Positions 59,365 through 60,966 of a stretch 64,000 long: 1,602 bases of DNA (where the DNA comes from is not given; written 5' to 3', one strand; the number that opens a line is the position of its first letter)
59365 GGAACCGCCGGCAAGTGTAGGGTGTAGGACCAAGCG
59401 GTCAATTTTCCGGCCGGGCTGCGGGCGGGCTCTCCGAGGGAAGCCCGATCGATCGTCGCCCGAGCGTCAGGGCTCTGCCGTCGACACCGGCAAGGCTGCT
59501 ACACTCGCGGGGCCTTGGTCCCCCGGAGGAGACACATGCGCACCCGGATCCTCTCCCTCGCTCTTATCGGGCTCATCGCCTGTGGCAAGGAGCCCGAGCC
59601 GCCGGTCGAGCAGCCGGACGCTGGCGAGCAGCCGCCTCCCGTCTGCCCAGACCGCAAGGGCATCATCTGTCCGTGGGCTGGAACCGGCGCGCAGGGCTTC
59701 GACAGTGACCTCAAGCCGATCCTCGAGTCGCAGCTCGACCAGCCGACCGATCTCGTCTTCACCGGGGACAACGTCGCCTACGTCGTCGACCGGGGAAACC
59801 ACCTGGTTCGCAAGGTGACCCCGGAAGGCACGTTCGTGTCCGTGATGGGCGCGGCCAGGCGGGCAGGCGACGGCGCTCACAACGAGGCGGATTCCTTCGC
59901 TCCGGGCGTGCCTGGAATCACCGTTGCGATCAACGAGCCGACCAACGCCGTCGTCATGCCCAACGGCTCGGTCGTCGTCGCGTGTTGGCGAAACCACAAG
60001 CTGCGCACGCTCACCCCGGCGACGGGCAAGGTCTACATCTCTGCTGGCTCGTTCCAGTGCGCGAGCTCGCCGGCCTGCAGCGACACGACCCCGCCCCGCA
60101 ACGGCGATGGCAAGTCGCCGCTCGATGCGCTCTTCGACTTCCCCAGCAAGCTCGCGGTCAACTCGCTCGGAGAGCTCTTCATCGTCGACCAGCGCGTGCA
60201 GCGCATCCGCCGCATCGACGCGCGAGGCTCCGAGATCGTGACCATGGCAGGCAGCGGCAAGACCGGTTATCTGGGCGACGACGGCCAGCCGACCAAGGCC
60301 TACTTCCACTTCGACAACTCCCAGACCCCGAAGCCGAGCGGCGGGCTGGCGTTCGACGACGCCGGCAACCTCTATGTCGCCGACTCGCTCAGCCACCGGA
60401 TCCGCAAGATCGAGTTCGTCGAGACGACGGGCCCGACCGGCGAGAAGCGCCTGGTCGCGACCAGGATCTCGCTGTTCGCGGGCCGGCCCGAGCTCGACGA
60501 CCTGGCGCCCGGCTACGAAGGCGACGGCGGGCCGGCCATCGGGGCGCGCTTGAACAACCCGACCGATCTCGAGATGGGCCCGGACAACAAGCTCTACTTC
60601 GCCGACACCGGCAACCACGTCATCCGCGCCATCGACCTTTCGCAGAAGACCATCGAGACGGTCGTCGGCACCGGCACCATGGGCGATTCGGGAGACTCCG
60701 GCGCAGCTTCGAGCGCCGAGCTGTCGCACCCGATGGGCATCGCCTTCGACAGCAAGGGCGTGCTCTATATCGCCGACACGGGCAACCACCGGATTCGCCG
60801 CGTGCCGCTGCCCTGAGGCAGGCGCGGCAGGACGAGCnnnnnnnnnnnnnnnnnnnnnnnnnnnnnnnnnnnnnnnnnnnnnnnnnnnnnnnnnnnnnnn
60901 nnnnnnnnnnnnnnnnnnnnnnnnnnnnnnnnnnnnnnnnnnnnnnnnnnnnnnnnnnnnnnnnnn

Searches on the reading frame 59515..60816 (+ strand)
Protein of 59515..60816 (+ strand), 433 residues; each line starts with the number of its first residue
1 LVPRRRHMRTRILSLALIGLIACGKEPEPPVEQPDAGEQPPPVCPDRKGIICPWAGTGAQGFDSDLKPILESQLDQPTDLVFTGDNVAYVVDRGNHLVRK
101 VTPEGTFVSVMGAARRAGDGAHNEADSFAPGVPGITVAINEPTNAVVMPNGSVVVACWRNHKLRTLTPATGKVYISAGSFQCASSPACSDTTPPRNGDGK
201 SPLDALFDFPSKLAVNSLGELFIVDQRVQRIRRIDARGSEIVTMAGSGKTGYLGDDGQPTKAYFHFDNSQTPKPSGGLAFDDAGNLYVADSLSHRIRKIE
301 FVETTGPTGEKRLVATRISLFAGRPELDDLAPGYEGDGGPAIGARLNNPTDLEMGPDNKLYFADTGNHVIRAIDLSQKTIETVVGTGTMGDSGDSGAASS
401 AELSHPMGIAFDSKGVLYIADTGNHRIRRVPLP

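Call 3: search_protein_families(library=pfam, proteins=[window:59515-60816:+], max_evalue=0.01)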
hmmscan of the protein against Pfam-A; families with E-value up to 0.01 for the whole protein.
window:59515-60816:+ (433 aa): 4 families
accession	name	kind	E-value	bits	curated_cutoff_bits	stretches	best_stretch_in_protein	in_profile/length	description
PF01436.27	NHL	-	2.5e-29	100.3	20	2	403-428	1-26/28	NHL repeat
PF25021.1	TEN_NHL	-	6.4e-25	88.3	27.1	2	278-373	266-356/357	Teneurin NHL domain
PF08450.18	SGL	-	1.6e-09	38.2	26.3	0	357-430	144-210/246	SMP-30/Gluconolactonase/LRE-like region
PF23500.1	DUF7133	-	0.0017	18.1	27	0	348-372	330-354/385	Domain of unknown function (DUF7133)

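Call 4: search_protein_families(library=ncbifam, proteins=[window:59515-60816:+], max_evalue=0.01)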
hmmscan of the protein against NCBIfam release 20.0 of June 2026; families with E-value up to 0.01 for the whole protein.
window:59515-60816:+ (433 aa): 3 families
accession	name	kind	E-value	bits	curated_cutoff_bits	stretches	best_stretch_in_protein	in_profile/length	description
NF035926.1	scyF_NHL_VPEP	equivalog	2.6e-10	40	350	0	343-427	99-175/376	scytonemin biosynthesis PEP-CTERM protein ScyF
NF033206.1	ScyE_fam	subfamily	1.3e-09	38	80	0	401-425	5-29/333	ScyD/ScyE family protein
TIGR03606.1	non_repeat_PQQ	subfamily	0.0013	17.7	434.55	0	68-107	23-62/454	glucose/sorbosone family PQQ-dependent dehydrogenase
